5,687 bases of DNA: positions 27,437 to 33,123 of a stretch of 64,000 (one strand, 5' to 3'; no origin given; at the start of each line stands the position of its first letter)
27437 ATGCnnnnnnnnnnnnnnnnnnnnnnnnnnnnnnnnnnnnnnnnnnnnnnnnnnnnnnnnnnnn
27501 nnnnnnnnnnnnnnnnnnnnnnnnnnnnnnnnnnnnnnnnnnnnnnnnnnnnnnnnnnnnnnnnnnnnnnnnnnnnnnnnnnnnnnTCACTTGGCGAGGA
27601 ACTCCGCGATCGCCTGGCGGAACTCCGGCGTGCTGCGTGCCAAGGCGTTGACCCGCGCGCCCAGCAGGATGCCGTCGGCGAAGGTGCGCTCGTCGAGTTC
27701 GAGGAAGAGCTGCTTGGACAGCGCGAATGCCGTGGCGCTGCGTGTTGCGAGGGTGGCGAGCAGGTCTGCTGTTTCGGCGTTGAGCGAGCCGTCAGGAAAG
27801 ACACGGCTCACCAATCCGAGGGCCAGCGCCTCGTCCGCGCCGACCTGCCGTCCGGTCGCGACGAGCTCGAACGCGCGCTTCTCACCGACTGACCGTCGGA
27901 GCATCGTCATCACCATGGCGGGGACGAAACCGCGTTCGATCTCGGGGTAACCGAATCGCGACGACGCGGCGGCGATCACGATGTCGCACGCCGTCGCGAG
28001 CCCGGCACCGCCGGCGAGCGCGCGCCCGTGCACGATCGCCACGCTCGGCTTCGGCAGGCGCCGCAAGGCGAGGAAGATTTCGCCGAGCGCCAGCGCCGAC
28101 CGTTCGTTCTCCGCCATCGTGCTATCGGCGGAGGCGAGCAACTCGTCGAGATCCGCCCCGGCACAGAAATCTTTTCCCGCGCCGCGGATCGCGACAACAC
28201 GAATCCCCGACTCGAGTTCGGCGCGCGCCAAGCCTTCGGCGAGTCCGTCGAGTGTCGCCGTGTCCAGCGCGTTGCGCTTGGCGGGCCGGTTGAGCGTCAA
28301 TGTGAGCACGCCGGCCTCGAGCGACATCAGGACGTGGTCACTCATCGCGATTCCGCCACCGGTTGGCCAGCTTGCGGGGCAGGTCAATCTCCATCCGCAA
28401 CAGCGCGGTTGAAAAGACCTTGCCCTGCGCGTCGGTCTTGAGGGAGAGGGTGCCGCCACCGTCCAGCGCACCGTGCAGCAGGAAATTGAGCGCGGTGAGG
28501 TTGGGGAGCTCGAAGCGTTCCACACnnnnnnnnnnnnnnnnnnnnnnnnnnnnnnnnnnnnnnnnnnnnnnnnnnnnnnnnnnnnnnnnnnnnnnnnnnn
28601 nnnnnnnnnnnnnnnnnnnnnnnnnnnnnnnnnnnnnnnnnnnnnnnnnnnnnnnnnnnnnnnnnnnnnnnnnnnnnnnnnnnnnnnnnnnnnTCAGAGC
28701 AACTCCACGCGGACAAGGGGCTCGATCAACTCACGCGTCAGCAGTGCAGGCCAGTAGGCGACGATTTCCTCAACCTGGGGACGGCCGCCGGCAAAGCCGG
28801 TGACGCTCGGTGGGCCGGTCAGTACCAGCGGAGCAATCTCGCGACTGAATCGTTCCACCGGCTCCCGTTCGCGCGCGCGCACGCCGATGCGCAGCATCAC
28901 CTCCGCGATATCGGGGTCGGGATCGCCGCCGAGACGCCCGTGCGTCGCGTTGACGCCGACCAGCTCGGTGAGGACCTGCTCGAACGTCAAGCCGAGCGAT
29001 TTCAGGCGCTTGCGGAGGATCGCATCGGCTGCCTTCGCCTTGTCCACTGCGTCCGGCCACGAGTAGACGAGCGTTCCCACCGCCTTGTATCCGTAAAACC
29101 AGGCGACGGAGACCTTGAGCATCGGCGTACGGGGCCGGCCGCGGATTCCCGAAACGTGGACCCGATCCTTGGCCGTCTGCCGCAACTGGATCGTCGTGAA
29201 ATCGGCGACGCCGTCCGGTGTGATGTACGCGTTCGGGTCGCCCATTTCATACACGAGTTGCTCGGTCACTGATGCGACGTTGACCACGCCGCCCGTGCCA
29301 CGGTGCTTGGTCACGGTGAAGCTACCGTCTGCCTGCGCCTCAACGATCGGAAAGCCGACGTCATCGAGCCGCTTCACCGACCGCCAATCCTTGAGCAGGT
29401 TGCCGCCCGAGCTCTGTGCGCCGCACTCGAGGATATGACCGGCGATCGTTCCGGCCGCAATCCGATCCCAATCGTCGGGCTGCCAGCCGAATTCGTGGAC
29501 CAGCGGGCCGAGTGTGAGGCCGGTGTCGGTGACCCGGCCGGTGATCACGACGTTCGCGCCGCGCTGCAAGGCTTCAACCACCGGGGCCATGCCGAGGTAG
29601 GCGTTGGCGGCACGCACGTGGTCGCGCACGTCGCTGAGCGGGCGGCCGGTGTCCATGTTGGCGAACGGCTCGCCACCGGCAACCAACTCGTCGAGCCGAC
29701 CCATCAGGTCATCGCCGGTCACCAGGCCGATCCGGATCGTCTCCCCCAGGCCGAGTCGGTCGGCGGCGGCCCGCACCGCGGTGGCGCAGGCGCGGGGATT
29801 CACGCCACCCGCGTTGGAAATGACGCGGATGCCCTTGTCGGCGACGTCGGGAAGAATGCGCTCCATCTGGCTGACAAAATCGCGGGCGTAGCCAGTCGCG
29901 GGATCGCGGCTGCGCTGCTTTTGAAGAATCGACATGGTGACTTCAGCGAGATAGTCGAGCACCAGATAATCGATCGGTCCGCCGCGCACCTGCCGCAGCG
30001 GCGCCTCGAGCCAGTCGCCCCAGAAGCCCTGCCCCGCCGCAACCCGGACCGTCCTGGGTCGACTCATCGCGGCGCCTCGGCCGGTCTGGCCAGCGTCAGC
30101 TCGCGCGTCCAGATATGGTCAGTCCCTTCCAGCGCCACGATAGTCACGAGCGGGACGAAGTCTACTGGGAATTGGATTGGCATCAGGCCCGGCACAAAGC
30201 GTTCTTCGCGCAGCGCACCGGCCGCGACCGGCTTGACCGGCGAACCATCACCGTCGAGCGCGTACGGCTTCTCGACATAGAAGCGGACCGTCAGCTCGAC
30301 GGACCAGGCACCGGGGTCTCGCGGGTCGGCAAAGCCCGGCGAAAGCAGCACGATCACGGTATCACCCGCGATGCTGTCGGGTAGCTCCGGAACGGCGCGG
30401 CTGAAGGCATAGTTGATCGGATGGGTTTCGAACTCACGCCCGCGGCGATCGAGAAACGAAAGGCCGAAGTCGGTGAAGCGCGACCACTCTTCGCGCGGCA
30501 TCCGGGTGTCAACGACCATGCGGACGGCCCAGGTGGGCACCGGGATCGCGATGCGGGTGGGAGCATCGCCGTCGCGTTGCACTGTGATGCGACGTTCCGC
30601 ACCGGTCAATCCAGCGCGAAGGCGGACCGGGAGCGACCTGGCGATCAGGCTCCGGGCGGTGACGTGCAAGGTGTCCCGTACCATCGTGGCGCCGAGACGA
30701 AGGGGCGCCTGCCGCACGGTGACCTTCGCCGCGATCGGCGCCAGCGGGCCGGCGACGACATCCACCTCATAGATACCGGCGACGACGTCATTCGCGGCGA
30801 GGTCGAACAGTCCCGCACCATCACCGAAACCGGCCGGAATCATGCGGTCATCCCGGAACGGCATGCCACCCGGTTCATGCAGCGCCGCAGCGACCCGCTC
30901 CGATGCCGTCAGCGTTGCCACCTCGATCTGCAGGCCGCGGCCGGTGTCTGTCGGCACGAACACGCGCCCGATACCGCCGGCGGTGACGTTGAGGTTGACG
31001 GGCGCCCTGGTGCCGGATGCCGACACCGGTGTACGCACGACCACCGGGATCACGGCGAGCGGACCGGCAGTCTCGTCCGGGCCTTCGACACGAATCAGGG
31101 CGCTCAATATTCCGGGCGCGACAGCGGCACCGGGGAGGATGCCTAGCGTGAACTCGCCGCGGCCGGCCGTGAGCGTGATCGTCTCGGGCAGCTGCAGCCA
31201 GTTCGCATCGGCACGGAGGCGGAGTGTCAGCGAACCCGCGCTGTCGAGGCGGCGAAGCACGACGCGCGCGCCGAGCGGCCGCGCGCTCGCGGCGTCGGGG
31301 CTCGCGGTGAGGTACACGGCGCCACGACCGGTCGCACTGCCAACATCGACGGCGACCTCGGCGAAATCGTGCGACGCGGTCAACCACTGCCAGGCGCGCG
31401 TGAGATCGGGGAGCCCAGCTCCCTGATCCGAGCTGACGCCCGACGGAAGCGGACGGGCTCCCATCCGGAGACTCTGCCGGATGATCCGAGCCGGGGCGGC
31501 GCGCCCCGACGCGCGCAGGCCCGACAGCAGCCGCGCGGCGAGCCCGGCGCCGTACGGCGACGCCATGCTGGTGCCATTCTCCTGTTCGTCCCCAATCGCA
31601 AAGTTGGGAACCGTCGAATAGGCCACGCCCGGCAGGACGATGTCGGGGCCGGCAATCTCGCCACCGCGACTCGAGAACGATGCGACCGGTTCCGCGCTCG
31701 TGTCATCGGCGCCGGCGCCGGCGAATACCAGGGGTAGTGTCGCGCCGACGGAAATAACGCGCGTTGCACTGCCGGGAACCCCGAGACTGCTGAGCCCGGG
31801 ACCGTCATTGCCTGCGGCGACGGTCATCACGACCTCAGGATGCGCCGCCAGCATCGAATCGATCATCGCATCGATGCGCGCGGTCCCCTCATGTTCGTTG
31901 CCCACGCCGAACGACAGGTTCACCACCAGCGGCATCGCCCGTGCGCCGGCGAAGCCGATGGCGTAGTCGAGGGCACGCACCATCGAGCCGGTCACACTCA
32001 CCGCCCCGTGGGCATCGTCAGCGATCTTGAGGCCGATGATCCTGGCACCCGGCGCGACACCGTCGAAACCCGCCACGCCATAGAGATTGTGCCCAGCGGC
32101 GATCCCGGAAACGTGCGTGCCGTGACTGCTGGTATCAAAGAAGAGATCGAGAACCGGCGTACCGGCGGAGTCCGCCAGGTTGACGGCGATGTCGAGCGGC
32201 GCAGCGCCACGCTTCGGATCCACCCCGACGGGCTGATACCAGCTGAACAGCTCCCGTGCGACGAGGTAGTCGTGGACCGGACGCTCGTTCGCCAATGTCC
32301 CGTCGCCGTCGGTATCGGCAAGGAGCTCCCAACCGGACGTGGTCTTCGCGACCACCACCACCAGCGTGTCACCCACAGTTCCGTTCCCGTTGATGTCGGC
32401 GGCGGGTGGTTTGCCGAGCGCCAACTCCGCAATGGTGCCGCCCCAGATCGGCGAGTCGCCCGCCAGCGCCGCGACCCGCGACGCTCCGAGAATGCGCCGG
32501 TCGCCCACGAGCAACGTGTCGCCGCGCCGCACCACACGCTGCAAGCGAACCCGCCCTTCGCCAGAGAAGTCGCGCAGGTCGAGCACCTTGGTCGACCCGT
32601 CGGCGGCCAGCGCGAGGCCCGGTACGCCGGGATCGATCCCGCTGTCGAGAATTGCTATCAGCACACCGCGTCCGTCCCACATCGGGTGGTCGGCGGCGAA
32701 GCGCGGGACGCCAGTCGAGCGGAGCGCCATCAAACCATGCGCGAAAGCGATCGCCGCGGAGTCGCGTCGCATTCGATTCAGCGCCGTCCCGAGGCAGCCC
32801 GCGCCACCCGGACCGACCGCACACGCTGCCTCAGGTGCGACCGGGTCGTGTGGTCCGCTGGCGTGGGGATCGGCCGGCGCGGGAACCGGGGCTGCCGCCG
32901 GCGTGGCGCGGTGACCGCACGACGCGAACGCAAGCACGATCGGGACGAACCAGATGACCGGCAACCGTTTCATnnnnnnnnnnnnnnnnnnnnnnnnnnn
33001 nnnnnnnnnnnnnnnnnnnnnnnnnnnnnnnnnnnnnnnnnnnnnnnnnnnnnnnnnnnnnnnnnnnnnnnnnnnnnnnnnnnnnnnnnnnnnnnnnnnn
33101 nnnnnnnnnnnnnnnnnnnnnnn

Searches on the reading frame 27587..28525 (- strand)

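Call 35: search_protein_families(library=pfam, proteins=[window:27587-28525:-], max_evalue=0.001)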
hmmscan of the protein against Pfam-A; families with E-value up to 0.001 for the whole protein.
window:27587-28525:- (312 aa): 2 families
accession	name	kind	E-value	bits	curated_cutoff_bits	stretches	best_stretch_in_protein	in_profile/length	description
PF00378.25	ECH_1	-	2.5e-46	158.5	27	1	70-307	3-238/251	Enoyl-CoA hydratase/isomerase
PF16113.10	ECH_2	-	5e-29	102.3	27.2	1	75-261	3-190/335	Enoyl-CoA hydratase/isomerase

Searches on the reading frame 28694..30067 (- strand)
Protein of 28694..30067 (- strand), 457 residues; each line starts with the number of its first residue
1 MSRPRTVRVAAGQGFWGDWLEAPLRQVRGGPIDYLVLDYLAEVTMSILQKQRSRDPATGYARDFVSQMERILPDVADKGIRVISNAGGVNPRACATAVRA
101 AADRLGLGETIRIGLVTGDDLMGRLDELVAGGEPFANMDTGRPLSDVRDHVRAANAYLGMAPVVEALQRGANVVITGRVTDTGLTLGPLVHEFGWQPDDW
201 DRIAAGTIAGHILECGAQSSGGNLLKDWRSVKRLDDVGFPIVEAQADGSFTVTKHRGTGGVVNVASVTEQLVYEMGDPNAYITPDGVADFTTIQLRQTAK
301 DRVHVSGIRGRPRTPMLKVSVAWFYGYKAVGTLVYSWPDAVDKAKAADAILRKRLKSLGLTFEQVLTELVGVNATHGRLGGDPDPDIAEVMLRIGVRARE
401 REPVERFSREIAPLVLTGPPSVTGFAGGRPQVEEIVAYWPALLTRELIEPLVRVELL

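Call 5: search_protein_families(library=pfam, proteins=[window:28694-30067:-], max_evalue=0.01)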
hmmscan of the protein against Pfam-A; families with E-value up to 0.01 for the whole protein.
window:28694-30067:- (457 aa): 1 family
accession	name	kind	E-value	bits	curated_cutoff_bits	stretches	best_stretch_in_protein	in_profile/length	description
PF07287.17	AtuA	-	1.2e-151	505.9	22.8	1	7-452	1-435/437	Acyclic terpene utilisation family protein AtuA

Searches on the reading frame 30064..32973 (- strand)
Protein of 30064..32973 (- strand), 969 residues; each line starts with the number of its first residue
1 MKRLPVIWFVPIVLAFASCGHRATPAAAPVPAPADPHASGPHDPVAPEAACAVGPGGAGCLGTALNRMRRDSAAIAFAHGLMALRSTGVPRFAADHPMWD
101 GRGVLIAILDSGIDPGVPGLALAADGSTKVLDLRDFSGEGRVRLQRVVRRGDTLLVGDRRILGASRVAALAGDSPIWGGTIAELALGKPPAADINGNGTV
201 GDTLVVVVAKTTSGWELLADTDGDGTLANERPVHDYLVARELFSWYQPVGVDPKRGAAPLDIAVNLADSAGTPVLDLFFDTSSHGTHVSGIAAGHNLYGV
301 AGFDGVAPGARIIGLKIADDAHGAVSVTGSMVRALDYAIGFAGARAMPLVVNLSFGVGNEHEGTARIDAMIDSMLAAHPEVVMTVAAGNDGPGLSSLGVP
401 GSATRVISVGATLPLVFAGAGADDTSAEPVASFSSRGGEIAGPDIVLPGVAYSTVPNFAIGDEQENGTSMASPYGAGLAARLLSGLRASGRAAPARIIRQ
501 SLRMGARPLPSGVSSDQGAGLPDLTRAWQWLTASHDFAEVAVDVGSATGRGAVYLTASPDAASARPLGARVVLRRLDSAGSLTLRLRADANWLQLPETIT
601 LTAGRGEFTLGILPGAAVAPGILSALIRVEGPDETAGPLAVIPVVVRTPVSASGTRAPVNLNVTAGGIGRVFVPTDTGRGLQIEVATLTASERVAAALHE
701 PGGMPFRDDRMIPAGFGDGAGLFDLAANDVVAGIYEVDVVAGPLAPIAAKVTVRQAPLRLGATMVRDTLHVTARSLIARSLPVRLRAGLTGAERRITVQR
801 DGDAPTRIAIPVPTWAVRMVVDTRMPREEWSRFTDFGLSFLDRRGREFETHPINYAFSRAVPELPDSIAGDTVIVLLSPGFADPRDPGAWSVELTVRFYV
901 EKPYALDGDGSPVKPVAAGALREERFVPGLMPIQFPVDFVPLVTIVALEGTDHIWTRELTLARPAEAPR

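Call 5: search_protein_families(library=pfam, proteins=[window:30064-32973:-], max_evalue=0.01)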
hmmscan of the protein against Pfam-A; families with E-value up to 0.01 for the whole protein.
window:30064-32973:- (969 aa): 1 family
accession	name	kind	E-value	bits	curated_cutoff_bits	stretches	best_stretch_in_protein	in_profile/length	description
PF00082.27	Peptidase_S8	-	1.5e-32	113.6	21.8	1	101-520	1-288/288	Subtilase family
